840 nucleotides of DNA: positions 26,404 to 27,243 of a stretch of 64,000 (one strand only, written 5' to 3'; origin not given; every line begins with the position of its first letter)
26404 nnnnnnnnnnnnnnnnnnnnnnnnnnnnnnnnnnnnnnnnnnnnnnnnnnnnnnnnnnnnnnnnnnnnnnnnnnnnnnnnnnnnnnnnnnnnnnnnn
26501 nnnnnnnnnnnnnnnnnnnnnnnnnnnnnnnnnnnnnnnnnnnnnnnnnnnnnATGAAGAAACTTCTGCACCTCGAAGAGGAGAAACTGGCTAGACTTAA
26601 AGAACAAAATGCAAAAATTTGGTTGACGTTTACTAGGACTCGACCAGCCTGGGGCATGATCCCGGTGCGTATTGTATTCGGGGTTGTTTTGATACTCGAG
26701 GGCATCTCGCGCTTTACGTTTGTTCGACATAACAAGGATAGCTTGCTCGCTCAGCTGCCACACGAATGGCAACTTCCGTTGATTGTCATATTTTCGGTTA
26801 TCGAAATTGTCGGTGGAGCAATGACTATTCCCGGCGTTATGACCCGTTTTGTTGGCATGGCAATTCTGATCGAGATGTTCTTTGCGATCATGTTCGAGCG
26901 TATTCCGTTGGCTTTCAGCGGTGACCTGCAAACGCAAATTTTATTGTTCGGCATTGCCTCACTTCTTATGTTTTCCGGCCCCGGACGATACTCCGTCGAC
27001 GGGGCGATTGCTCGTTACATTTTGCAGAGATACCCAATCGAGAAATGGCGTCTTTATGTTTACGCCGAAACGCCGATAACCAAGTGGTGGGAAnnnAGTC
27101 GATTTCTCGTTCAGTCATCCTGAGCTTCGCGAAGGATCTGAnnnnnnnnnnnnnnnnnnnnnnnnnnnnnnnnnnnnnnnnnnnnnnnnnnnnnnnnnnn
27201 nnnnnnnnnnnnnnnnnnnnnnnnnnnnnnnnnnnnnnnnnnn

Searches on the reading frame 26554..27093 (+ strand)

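Call 8: search_protein_families(library=pfam, proteins=[window:26554-27093:+], max_evalue=0.01)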
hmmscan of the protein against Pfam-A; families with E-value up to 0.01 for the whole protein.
window:26554-27093:+ (180 aa): 3 families
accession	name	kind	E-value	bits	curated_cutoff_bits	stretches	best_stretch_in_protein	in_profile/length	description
PF04173.18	DoxD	-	3.6e-07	30.7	22.7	1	68-156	59-148/167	TQO small subunit DoxD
PF07681.17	DoxX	-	5.9e-07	30.5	23.6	1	36-113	3-81/85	DoxX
PF07291.16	MauE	-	0.0012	19.5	27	1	37-110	7-82/128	Methylamine utilisation protein MauE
